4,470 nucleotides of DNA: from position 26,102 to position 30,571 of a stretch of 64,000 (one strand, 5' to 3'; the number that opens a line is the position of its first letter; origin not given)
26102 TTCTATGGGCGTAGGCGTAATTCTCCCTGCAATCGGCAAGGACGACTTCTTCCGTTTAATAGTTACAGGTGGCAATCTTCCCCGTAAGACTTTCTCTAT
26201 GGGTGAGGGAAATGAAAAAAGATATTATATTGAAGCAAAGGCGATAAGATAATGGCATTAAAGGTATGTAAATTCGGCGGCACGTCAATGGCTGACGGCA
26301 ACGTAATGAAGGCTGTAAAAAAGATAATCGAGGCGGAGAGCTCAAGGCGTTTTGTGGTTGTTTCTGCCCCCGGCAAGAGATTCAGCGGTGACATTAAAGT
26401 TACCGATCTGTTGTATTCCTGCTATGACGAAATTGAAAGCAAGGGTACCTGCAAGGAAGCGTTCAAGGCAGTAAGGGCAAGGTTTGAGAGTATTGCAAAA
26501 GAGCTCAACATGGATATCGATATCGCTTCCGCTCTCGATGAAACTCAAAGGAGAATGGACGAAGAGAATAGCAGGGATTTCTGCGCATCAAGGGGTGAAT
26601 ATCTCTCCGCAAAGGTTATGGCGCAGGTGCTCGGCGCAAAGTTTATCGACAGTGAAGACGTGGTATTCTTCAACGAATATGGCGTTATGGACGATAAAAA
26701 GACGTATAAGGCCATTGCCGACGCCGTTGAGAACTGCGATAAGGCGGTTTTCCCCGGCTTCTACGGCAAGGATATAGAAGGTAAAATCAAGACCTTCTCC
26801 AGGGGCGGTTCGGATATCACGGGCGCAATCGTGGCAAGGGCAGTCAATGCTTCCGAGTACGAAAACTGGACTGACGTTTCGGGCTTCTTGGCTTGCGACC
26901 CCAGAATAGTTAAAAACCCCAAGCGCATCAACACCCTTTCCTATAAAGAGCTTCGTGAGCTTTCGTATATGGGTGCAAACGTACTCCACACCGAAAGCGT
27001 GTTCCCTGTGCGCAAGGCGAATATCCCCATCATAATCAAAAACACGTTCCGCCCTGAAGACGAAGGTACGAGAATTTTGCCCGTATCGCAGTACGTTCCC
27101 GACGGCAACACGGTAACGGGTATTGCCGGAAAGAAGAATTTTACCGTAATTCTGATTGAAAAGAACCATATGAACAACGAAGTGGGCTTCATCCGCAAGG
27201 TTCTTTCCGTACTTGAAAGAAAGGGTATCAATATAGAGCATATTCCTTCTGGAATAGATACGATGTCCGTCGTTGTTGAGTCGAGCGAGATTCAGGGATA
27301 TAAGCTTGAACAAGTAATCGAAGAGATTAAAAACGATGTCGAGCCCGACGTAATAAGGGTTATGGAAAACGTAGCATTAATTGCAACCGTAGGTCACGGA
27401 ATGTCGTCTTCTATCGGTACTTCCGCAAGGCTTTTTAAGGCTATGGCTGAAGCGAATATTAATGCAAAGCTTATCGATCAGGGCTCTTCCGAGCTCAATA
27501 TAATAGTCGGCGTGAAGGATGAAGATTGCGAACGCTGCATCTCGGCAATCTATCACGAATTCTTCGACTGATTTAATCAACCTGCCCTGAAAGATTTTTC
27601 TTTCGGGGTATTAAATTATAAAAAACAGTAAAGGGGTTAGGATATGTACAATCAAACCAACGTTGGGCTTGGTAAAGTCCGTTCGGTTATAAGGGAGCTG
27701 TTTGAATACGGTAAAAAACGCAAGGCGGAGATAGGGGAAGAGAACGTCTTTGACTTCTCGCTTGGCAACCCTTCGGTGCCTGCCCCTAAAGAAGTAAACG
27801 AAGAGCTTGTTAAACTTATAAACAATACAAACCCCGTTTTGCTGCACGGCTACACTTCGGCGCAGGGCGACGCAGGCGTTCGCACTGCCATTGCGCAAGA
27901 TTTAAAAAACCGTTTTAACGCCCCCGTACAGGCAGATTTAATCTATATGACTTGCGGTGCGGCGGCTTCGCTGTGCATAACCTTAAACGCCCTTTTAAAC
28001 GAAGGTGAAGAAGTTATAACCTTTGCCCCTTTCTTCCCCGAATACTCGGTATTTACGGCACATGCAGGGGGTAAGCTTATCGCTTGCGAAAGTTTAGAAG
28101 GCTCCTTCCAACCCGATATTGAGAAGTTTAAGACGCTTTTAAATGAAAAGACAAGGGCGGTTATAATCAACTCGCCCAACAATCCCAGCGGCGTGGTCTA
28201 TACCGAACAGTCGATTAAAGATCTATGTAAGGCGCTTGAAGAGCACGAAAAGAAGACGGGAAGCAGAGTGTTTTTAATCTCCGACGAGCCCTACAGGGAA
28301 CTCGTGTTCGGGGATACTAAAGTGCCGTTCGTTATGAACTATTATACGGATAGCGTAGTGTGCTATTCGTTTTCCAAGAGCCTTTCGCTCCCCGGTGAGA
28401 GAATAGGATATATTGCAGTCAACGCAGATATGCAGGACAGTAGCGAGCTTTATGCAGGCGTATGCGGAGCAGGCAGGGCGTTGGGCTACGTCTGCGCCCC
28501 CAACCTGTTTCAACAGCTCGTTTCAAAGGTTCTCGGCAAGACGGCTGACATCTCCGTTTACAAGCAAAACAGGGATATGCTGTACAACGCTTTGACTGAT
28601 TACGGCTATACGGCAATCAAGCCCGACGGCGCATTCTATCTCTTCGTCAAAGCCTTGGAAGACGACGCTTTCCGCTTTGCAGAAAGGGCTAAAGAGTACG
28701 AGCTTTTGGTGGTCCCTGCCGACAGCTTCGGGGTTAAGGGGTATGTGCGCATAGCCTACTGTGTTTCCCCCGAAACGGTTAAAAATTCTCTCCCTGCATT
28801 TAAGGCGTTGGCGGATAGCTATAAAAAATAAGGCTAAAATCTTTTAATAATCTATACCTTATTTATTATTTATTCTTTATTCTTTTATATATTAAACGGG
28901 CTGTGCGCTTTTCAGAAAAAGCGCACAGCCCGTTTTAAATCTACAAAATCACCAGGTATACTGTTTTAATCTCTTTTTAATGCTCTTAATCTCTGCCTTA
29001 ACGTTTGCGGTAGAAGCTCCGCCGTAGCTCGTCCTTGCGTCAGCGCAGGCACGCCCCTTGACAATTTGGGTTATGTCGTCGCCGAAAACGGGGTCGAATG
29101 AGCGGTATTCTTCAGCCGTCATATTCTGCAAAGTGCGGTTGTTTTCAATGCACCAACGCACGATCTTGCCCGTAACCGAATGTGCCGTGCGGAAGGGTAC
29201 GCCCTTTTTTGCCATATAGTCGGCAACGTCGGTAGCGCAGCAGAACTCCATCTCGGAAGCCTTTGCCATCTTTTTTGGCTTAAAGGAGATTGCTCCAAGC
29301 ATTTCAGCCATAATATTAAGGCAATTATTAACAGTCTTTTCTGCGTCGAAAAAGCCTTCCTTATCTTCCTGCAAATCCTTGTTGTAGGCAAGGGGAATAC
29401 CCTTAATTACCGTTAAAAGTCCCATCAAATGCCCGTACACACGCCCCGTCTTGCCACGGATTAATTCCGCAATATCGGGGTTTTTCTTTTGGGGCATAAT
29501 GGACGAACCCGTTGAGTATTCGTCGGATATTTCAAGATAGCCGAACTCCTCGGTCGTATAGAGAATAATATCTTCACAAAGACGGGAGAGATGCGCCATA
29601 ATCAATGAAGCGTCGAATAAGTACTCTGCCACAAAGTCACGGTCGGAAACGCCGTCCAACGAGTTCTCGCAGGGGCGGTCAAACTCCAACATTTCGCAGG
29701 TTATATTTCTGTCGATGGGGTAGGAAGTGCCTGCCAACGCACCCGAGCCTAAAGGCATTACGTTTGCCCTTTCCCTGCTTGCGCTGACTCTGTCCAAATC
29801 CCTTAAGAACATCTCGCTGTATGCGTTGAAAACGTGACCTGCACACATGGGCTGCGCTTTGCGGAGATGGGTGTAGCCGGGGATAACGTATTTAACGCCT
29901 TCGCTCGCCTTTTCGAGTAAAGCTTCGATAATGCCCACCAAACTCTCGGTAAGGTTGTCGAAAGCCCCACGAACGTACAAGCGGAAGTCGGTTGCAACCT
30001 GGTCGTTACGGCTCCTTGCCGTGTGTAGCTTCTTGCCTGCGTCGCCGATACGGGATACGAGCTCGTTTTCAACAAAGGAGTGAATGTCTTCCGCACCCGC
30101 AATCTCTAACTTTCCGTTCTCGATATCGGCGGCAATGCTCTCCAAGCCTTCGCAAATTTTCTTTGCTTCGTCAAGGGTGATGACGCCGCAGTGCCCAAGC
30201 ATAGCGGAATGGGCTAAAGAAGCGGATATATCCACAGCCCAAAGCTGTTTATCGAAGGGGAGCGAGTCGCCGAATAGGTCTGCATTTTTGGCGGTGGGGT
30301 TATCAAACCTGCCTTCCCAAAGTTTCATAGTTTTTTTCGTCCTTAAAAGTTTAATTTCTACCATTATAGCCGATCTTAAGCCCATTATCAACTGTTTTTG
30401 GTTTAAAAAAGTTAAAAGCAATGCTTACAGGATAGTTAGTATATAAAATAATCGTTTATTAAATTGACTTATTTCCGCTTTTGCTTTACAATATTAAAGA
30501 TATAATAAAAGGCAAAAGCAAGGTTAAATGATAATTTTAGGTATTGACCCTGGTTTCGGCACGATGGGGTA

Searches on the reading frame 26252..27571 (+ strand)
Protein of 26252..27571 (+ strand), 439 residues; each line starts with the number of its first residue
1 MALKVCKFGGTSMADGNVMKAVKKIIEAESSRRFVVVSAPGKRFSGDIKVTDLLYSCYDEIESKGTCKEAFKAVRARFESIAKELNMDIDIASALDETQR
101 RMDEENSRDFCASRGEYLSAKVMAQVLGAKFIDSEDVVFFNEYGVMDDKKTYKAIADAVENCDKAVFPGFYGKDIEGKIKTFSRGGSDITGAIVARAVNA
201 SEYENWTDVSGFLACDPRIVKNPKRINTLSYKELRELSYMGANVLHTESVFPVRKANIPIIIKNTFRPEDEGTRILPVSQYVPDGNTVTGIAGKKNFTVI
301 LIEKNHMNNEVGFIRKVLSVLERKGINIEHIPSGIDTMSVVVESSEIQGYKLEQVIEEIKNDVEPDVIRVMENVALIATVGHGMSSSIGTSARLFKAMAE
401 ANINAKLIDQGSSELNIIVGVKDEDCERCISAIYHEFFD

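Call 33: search_protein_families(library=pfam, proteins=[window:26252-27571:+], max_evalue=0.00001)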
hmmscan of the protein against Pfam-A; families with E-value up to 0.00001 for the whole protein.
window:26252-27571:+ (439 aa): 4 families
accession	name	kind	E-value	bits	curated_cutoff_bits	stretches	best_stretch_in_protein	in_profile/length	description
PF00696.33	AA_kinase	-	6.6e-38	131.2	24.9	1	4-264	3-234/234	Amino acid kinase family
PF22468.2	ACT_9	-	5.7e-25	87.3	27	1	377-437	1-61/61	ACT domain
PF13840.12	ACT_7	-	4e-08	33.4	27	0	372-432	4-62/65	ACT domain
PF01842.31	ACT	-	8.8e-08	32.2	27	0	306-348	6-53/66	ACT domain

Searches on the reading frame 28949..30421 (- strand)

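Call 33: search_protein_families(library=pfam, proteins=[window:28949-30421:-], max_evalue=0.00001)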
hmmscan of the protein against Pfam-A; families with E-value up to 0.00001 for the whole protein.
window:28949-30421:- (490 aa): 2 families
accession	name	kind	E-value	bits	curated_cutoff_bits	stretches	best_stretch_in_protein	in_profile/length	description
PF00206.25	Lyase_1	-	1e-70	239.1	27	1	37-330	1-312/312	Lyase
PF14698.11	ASL_C2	-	3.3e-23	82.3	27.3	1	393-459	1-67/69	Argininosuccinate lyase C-terminal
